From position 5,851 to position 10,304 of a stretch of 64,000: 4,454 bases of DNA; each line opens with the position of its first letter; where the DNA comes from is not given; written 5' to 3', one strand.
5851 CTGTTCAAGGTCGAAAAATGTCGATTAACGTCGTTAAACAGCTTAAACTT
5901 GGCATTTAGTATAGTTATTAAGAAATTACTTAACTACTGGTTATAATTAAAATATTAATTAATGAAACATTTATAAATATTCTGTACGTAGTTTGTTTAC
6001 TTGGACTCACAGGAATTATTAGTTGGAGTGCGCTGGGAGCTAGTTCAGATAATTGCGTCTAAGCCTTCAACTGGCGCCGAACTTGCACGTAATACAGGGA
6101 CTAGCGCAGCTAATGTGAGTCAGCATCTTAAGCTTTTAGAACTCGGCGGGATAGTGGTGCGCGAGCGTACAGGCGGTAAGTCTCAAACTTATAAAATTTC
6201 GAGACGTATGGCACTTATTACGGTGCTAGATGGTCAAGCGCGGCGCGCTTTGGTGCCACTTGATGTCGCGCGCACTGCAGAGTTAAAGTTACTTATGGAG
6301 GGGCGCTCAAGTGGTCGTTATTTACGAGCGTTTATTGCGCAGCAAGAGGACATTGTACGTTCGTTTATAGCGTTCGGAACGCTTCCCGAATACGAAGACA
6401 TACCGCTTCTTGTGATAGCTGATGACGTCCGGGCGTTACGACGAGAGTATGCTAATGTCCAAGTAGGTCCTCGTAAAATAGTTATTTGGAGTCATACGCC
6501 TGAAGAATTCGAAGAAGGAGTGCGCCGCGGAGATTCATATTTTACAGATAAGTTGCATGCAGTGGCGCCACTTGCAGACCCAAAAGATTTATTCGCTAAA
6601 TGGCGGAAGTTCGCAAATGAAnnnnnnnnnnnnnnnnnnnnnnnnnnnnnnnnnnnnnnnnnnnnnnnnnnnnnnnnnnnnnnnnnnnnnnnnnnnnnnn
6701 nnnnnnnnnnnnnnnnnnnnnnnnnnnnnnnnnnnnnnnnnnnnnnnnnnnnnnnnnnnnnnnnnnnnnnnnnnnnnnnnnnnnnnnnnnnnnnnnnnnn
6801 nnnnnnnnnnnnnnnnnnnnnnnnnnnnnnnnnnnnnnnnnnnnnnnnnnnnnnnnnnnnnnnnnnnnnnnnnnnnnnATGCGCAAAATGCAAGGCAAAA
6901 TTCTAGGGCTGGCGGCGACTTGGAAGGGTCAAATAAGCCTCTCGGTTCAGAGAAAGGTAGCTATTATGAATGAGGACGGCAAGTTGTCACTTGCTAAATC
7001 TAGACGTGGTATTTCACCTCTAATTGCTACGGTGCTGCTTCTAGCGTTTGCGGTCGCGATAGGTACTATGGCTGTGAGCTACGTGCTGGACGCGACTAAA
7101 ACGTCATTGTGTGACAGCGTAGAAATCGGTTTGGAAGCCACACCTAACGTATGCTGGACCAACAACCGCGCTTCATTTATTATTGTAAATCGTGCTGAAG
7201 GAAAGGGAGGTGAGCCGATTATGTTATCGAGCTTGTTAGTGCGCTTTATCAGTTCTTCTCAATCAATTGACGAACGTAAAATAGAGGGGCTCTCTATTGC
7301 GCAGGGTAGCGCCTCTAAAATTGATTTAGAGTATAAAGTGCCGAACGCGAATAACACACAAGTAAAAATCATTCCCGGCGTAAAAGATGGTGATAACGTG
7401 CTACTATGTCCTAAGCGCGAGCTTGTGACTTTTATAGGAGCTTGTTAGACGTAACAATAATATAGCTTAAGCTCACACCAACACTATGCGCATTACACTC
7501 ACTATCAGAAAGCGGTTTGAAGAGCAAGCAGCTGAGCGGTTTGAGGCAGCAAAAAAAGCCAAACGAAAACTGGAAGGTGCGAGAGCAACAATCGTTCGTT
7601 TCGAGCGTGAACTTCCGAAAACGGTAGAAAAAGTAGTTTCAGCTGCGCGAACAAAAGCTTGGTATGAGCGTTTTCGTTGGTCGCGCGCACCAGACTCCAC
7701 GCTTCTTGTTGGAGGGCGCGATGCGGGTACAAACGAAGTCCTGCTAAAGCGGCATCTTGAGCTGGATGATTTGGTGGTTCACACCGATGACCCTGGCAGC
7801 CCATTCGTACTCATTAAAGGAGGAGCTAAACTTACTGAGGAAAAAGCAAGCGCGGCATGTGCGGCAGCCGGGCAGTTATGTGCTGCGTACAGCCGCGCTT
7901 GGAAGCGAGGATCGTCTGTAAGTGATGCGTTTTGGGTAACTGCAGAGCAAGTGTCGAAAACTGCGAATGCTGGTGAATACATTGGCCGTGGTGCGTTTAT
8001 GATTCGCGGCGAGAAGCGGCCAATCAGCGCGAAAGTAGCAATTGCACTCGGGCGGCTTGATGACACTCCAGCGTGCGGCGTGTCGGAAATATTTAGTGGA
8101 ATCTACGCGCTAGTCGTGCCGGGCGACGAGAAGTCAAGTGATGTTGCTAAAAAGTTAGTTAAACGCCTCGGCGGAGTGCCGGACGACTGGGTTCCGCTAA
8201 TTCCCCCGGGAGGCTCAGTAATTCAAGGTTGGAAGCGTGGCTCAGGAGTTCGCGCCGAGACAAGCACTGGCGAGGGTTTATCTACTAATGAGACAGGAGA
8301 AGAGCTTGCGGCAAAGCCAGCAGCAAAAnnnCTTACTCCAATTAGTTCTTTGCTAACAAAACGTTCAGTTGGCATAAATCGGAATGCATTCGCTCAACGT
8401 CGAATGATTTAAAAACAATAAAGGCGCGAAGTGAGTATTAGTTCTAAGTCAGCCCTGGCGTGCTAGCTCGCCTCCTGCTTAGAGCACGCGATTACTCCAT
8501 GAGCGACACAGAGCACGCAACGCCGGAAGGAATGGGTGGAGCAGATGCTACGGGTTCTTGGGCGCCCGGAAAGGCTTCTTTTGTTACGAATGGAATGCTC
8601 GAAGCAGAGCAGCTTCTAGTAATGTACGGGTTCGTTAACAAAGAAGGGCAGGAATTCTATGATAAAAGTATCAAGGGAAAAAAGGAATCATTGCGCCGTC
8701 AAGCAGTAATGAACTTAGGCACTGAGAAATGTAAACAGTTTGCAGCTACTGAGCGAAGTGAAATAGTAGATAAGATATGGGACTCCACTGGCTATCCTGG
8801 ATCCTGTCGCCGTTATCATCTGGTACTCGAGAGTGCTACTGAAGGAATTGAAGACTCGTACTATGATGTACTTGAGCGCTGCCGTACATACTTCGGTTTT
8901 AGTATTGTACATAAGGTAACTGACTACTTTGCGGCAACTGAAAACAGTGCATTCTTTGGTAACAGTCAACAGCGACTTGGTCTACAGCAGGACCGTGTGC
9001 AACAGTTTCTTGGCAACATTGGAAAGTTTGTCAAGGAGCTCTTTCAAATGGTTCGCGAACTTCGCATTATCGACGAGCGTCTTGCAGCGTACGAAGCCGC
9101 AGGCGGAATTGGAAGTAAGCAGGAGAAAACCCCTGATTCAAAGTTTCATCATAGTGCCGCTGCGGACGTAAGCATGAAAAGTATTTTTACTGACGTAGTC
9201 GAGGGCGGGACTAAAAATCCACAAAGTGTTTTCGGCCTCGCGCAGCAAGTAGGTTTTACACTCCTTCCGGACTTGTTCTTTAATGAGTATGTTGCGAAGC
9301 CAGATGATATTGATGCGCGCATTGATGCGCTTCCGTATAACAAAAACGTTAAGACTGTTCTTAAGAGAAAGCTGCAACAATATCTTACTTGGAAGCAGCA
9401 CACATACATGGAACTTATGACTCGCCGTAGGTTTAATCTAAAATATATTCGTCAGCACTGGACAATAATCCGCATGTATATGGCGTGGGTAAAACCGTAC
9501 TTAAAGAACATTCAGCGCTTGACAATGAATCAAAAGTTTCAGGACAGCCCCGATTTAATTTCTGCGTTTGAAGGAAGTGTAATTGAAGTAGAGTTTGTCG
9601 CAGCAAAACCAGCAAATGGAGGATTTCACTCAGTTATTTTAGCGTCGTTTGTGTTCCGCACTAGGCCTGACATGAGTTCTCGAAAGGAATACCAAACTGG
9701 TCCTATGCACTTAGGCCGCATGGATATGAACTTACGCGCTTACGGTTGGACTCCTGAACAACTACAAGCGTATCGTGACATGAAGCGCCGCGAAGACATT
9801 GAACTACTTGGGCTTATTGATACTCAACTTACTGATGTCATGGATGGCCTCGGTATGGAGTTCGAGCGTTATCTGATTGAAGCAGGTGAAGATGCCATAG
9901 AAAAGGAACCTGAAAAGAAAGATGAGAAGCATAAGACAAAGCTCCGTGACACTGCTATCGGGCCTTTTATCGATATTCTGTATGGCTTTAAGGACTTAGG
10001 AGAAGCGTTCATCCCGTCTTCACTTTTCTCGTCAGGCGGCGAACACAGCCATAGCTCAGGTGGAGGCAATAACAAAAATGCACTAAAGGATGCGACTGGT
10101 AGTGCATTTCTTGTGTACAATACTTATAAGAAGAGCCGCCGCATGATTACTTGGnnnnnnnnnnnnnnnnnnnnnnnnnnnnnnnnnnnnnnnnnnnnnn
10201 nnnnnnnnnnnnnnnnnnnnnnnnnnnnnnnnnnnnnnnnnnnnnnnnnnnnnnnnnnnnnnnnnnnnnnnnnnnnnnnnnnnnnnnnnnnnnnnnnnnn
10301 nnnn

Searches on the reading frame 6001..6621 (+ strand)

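Call 18: search_protein_families(library=ncbifam, proteins=[window:6001-6621:+], max_evalue=0.1)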
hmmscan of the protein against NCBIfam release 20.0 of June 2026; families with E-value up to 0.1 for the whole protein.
window:6001-6621:+ (207 aa): 8 families
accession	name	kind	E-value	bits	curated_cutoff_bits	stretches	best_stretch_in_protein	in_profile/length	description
NF033788.1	HTH_metalloreg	subfamily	2.1e-08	33.9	55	1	11-67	13-69/77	metalloregulator ArsR/SmtB family transcription factor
NF033789.1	repress_SdpR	subfamily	3.5e-05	23.6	100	1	10-66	9-64/79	autorepressor SdpR family transcription factor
TIGR02944.1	suf_reg_Xantho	equivalog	0.0011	19.3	110.65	1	21-77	24-78/130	SUF system Fe-S cluster assembly regulator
NF047906.1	CdPbTransRegCmtR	equivalog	0.0019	18.1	150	1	20-67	32-78/104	Cd(II)/Pb(II)-sensing metalloregulatory transcriptional regulator CmtR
NF041413.1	ArsR_Rv2640c_fam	equivalog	0.0031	17.9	155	1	22-77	58-114/118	Rv2640c family ArsR-like transcriptional regulator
NF053755.1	MsvR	equivalog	0.031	14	220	1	10-54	14-58/236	transcriptional factor MsvR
NF007373.0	PRK09875.1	equivalog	0.031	13.8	486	1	38-114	192-268/292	phosphotriesterase-related protein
NF040939.2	trans_reg_lrs14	equivalog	0.048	13.7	90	1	14-60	27-74/103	Lrs14 family HTH-type transcriptional regulator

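Call 19: search_protein_families(library=pfam, proteins=[window:6001-6621:+], max_evalue=0.01)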
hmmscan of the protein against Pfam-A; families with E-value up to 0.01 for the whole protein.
window:6001-6621:+ (207 aa): 6 families
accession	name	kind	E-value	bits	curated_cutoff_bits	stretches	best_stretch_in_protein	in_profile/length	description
PF12802.13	MarR_2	-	1.2e-05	25.8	27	1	17-58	14-56/61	MarR family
PF25212.1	HVO_A0114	-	1.6e-05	25.1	27.6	1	5-61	18-75/84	HVO_A0114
PF01022.26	HTH_5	-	4.6e-05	23.7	22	1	11-52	4-45/47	Bacterial regulatory protein, arsR family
PF12840.13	HTH_20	-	8.2e-05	22.9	27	1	11-54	6-50/51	Helix-turn-helix domain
PF17782.7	DprA_WH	-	0.00069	20.1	22.9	1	15-54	18-57/61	DprA winged helix domain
PF13412.12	HTH_24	-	0.0055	16.7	21.9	1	25-52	20-47/48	Winged helix-turn-helix DNA-binding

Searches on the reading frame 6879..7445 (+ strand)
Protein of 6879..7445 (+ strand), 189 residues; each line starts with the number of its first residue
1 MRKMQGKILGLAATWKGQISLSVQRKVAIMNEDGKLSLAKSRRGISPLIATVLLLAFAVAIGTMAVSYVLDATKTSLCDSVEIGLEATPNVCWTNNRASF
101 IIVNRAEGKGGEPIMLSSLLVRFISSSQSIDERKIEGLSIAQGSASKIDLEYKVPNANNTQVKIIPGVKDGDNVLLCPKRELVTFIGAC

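Call 18: search_protein_families(library=ncbifam, proteins=[window:6879-7445:+], max_evalue=0.1)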
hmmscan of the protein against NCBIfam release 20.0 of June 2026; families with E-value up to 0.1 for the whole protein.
window:6879-7445:+ (189 aa): 2 families
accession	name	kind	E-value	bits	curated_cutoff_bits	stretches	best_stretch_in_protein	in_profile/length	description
TIGR02537.2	arch_flag_Nterm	domain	5.3e-06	25.8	20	1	41-70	1-30/33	archaellin/type IV pilin N-terminal domain-containing protein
NF046073.1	UpsA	equivalog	0.00094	19.3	130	1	42-94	1-52/136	pilin subunit UpsA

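Call 19: search_protein_families(library=pfam, proteins=[window:6879-7445:+], max_evalue=0.01)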
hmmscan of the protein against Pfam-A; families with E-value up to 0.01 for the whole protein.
window:6879-7445:+ (189 aa): 0 families

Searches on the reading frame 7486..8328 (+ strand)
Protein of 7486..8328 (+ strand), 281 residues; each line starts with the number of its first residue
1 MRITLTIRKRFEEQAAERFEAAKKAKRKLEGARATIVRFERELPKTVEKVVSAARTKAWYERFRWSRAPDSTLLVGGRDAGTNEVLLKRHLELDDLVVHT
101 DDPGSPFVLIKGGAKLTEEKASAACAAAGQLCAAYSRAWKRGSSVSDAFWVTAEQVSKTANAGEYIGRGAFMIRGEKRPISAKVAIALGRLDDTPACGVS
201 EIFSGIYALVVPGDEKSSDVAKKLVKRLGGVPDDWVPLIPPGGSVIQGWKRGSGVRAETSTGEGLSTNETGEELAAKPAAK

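Call 18: search_protein_families(library=ncbifam, proteins=[window:7486-8328:+], max_evalue=0.1)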
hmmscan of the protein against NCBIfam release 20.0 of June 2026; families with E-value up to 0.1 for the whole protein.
window:7486-8328:+ (281 aa): 1 family
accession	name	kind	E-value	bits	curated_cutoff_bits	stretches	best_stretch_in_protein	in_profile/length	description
NF041120.1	RqcH_arch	equivalog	5.5e-65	220.4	400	1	5-246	381-644/645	ribosome rescue protein RqcH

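Call 19: search_protein_families(library=pfam, proteins=[window:7486-8328:+], max_evalue=0.01)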
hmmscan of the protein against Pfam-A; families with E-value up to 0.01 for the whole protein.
window:7486-8328:+ (281 aa): 3 families
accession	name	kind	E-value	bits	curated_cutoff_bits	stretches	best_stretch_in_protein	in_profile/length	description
PF05670.18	NFACT-R_1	-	7.4e-27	94.5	29.8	1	63-175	2-112/112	NFACT protein RNA binding domain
PF18297.6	NFACT-R_2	-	0.0044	17.6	26.9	1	67-138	5-69/104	NFACT protein RNA binding domain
PF07889.17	DUF1664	-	0.0086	16.6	34.6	0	123-185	6-69/124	Protein of unknown function (DUF1664)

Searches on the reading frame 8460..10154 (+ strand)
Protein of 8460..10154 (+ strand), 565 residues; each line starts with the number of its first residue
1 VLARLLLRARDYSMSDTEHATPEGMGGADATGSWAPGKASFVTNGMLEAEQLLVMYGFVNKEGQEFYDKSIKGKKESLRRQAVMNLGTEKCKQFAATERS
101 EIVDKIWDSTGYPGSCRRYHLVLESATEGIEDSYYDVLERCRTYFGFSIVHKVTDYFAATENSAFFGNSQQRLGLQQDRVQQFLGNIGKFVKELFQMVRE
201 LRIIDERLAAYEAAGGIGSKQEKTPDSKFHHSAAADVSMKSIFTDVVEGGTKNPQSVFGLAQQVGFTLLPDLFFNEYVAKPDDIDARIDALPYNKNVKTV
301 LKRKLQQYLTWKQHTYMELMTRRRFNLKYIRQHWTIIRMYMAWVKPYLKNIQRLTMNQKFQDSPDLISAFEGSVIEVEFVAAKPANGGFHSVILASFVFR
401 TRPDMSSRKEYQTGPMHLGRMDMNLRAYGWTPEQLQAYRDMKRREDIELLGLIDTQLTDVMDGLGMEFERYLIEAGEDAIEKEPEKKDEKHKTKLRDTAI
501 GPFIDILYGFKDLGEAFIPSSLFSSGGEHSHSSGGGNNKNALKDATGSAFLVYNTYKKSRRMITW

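Call 3: search_protein_families(library=pfam, proteins=[window:8460-10154:+], max_evalue=1)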
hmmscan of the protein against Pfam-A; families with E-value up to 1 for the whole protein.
window:8460-10154:+ (565 aa): 1 family
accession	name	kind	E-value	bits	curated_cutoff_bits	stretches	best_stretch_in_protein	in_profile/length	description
PF25317.1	SAM_SMF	-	0.25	12.1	27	1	424-444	38-58/65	SMF/DprA SAM domain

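Call 18: search_protein_families(library=ncbifam, proteins=[window:8460-10154:+], max_evalue=0.1)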
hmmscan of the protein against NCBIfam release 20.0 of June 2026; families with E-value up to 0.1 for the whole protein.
window:8460-10154:+ (565 aa): 0 families

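Call 36: find_homologous_proteins(query=window:8460-10154:+, max_evalue=0.001)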
Query window:8460-10154:+ (565 aa): 874 proteins with E <= 0.001 among 8000 candidates; the best 120 are listed.
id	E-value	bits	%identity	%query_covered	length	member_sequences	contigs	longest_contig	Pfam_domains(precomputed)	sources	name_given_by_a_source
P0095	0.0e+0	1267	100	98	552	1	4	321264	-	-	-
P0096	0.0e+0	1077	85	98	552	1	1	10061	-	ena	-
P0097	3.6e-271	919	74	95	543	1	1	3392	-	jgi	jgi:hypothetical protein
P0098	5.4e-206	703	61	92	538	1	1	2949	-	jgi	-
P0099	3.3e-204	698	60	94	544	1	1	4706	-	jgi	jgi:hypothetical protein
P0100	4.3e-204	697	60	92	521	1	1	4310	-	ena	-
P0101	6.7e-203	693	61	93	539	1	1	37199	-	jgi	jgi:hypothetical protein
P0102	4.0e-198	678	59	93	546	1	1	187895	-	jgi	jgi:hypothetical protein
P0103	5.5e-195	667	58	93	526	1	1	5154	-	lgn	-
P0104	2.0e-194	665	58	92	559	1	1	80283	-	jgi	jgi:hypothetical protein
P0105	9.9e-190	650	54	95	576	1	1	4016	-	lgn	-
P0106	3.8e-187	641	64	81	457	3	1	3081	-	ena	-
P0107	2.5e-150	520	46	94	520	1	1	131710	-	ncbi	-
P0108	8.9e-144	498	47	92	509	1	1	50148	-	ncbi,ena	-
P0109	5.8e-141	489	47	92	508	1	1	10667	-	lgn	-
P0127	1.1e-127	445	43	92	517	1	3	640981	-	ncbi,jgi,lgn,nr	ncbi:hypothetical protein HQ533_05290 [Candidatus Woesearchaeota archaeon]|nr:hypothetical protein [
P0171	6.3e-121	423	47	81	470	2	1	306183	-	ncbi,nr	ncbi:hypothetical protein HYW20_06195 [Candidatus Woesearchaeota archaeon]|nr:hypothetical protein [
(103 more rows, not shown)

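Call 40: search_protein_families(library=phrogs, proteins=[window:8460-10154:+], max_evalue=0.01)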
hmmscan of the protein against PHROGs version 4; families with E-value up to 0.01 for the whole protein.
window:8460-10154:+ (565 aa): 0 families

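Call 41: find_encoding_contigs(protein=P0127, flank=7000, max_places=1)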
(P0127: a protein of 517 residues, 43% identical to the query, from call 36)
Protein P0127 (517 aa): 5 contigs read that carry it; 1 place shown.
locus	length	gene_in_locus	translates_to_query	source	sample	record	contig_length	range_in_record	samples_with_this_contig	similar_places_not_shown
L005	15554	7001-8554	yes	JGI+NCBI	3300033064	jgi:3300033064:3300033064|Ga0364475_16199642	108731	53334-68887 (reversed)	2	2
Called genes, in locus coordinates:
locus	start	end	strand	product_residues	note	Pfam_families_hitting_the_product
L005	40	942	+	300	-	PF01636:APH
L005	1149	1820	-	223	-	-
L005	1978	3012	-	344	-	-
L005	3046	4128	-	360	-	PF04055:Radical_SAM, PF14520:HHH_5 (faint), PF00633:HHH (weak), PF12836:HHH_3 (weak)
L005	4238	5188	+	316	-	PF01544:CorA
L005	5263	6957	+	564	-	PF00999:Na_H_Exchanger, PF02254:TrkA_N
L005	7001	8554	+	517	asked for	-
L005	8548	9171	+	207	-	-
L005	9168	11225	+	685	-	PF01261:AP_endonuc_2 (weak)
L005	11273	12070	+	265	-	PF18765:Polbeta (faint)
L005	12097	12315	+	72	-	-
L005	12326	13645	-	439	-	PF07705:CARDB (faint), PF10633:NPCBM_assoc (faint)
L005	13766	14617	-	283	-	-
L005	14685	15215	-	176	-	PF14512:TM1586_NiRdase (faint), PF00881:Nitroreductase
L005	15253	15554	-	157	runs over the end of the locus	PF01209:Ubie_methyltran (weak), PF02353:CMAS (weak), PF13489:Methyltransf_23, PF07021:MetW (weak), PF13847:Methyltransf_31, PF08241:Methyltransf_11, PF08242:Methyltransf_12 (weak), PF13649:Methyltransf_25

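Call 42: find_encoding_contigs(protein=P0171, flank=7000, max_places=1)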
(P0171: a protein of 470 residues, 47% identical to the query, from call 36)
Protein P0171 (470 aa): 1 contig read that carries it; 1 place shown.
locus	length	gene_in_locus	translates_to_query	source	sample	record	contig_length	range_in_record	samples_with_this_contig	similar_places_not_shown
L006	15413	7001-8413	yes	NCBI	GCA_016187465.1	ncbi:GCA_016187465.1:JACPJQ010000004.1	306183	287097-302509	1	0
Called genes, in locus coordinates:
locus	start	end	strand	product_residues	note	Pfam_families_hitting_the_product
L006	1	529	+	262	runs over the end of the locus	PF05833:NFACT_N (weak), PF05670:NFACT-R_1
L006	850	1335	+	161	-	PF00583:Acetyltransf_1, PF13420:Acetyltransf_4 (faint), PF13673:Acetyltransf_10, PF13508:Acetyltransf_7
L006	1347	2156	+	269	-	PF03692:CxxCxxCC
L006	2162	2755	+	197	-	PF03853:YjeF_N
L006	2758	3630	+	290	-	PF01256:Carb_kinase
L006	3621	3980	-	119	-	PF14251:PterinBD-DUF4346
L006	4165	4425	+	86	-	PF15738:YafQ_toxin (weak), PF05016:ParE_toxin (weak)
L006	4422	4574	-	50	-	-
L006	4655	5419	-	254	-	-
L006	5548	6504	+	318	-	PF01037:AsnC_trans_reg (faint), PF01047:MarR (faint), PF13404:HTH_AsnC-type, PF13412:HTH_24, PF13404:HTH_AsnC-type, PF13412:HTH_24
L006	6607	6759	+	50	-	-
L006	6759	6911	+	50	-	-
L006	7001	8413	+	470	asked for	-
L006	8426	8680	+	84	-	PF03083:MtN3_slv, PF04193:PQ-loop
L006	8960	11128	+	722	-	PF01261:AP_endonuc_2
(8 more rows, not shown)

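Call 47: predict_structure(alignment_id=A2)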
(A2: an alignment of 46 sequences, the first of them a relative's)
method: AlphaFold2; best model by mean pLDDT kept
length: 552 residues; sequences in the alignment: 46
mean_pLDDT: 76.4   pTM: 0.64
mean pLDDT of the five models: 76.4, 75.9, 75.0, 74.3, 73.0
residues with pLDDT >= 90: 187; 70-90: 190; 50-70: 84; < 50: 91
segments of 3 or more residues with pLDDT < 50: 1-31, 148-153, 206-212, 344-346, 350-356, 465-484, 508-522
pLDDT, mean of each block of 10 residues (from residue 1): 39 39 34 81 96 96 91 94 88 86 90 82 94 93 62 57 80 87 90 88 54 57 89 85 85 84 86 90 90 91 91 91 85 75 53 51 90 94 83 56 75 95 93 76 70 78 55 45 55 62 53 41 79 96 87 52
secondary structure, 60 per line:
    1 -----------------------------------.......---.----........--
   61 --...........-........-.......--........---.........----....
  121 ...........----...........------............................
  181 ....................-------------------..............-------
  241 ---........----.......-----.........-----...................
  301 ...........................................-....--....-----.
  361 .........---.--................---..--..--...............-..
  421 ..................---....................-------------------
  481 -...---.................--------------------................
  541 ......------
elements in order: H36-42 H51-58 H63-73 H75-81 E84-90 E93-100 E104-112 H117-131 E136-146 H153-200 H220-233 H244-251 H256-262 H268-276 H282-343 H345-348 H351-354 E360-369 E376-391 E403-417 H419-438 H442-461 H488-504 H525-546

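Call 49: fold_search(model_id=the predicted structure, library=pdb)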
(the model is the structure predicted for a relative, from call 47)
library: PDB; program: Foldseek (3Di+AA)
matches with E <= 10: 469; with E <= 0.001: 0
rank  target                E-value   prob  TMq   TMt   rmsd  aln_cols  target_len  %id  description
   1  5ayh                  1.4e-01  0.33  0.11  0.21  17.6       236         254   12  Structure of the entire dynein stalk region (released 2015-12-16)
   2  3wuq                  2.3e-01  0.23  0.11  0.19  16.9       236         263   11  Structure of the entire stalk region of the dynein motor domain (released 2014-08-06)
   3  6ewy                  2.5e-01  0.30  0.12  0.24  21.5       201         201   12  RipA Peptidoglycan hydrolase (Rv1477, Mycobacterium tuberculosis) N-terminal domain (released 2018-05-02)
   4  6ixv_C                2.5e-01  0.25  0.12  0.23  23.4       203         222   16  Crystal structure of SH3BP5-Rab11a (released 2019-03-20)
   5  8wjo_B                2.5e-01  0.16  0.11  0.18  34.5       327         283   11  Cryo-EM structure of 8-subunit Smc5/6 arm region (released 2024-06-26)
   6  6t1a                  2.8e-01  0.09  0.07  0.12  12.7       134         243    9  Structure of mosquitocidal Cyt1Aa protoxin obtained by Serial Femtosecond Crystallography on in vivo grown crystals at p (released 2020-10-14)
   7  5ng5_C                2.9e-01  0.08  0.10  0.12  32.8       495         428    8  multi-drug efflux; membrane transport; RND superfamily; Drug resistance (released 2017-04-19)
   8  8i4v_B                3.1e-01  0.28  0.10  0.19  14.8       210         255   14  Cryo-EM structure of 5-subunit Smc5/6 arm region (released 2024-06-26)
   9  6t14                  3.1e-01  0.10  0.07  0.13  12.6       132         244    8  Native structure of mosquitocidal Cyt1A protoxin obtained by Serial Femtosecond Crystallography on in vivo grown crystal (released 2020-10-14)
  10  4tql_A                3.2e-01  0.47  0.17  0.32  24.3       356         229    8  Computationally designed three helix bundle (released 2014-10-15)
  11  3ron_A                3.2e-01  0.15  0.06  0.15  12.7       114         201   10  Crystal Structure and Hemolytic Activity of the Cyt1Aa Toxin from Bacillus thuringiensis subsp. israelensis (released 2011-10-12)
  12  6t1c                  3.4e-01  0.14  0.07  0.14  12.4       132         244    9  Structure of the C7S mutant of mosquitocidal Cyt1A protoxin obtained by Serial Femtosecond Crystallography on in vivo gr (released 2020-10-14)
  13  8xjc_B                3.4e-01  0.07  0.06  0.09  16.9       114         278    8  a novel haemophore of of Riemerella anatipestifer (released 2025-06-25)
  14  5jo2_A                4.1e-01  0.16  0.06  0.15  15.3       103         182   11  Crystal structure of abscisic acid-bound abscisic acid receptor PYL3 in complex with type 2C protein phosphatase HAB1 (released 2016-09-07)
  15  3ron_B                4.3e-01  0.33  0.06  0.15   9.6        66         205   11  Crystal Structure and Hemolytic Activity of the Cyt1Aa Toxin from Bacillus thuringiensis subsp. israelensis (released 2011-10-12)
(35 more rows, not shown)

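Call 55: search_protein_families(library=pfam, proteins=[L005:11273-12067:+, L005:8548-9168:+], max_evalue=1)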
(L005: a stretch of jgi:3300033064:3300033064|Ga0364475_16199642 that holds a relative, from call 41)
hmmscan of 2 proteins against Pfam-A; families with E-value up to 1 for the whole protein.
L005:11273-12067:+ (265 aa): 5 families
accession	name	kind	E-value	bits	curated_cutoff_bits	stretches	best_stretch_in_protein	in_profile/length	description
PF18765.7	Polbeta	-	8.1e-07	29.6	26.9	1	38-75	12-48/93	Polymerase beta, Nucleotidyltransferase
PF01909.29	NTP_transf_2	-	7.5e-05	23.5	21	1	29-95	6-76/93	Nucleotidyltransferase domain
PF14910.11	MMS22L_N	-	0.0065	15.4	27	1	137-190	154-208/708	S-phase genomic integrity recombination mediator, N-terminal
PF00308.24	Bac_DnaA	-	0.11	13.2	23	1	25-79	69-118/162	Bacterial DnaA ATPAse domain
PF14792.12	DNA_pol_B_palm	-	0.13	12.9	25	1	41-77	26-64/113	DNA polymerase beta palm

L005:8548-9168:+ (207 aa): 7 families
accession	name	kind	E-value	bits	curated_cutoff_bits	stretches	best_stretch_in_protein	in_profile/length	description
PF00901.23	Orbi_VP5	-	0.00045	19.3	27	1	22-155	148-272/506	Orbivirus outer capsid protein VP5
PF09482.15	OrgA_MxiK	-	0.075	13.5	25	1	29-89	105-167/181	Bacterial type III secretion apparatus protein (OrgA_MxiK)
PF04513.17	Baculo_PEP_C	-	0.19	12.2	38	1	13-70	34-91/140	Baculovirus polyhedron envelope protein, PEP, C terminus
PF08289.16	Flu_M1_C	-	0.21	12.2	22.3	1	41-89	30-79/97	Influenza Matrix protein (M1) C-terminal domain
PF23568.1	ARM_LIN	-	0.43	10.3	27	1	32-123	22-116/230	E3 ubiquitin-protein ligase LIN-like, ARM repeat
PF24740.1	DUF7691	-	0.45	11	27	1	38-118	13-87/204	Domain of unknown function (DUF7691)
PF02601.20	Exonuc_VII_L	-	0.6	10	35.9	0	6-192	140-295/315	Exonuclease VII, large subunit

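Call 78: search_protein_families(library=padloc, proteins=[window:8460-10154:+], max_evalue=0.01)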
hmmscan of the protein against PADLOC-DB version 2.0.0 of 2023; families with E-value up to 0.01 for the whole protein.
window:8460-10154:+ (565 aa): 0 families

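Call 82: search_protein_families(library=ncbifam, proteins=[L005:11273-12067:+], max_evalue=0.1)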
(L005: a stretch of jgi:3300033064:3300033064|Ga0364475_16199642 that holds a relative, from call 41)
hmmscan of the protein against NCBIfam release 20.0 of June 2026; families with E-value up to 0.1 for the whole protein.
L005:11273-12067:+ (265 aa): 3 families
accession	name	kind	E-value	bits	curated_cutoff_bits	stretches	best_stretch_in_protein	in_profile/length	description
NF047752.1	MntA_antitoxin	equivalog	8.9e-05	22.3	60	1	39-68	7-37/106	type VII toxin-antitoxin system MntA family adenylyltransferase antitoxin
NF051895.1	anti_phage_HalB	equivalog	0.0065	16.1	190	1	41-69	1-30/211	anti-phage Hailong system nucleotidyltransferase HalB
NF033061.1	ANT_4p_I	equivalog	0.0088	15.6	350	1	21-67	12-59/253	ANT(4')-I family aminoglycoside nucleotidyltransferase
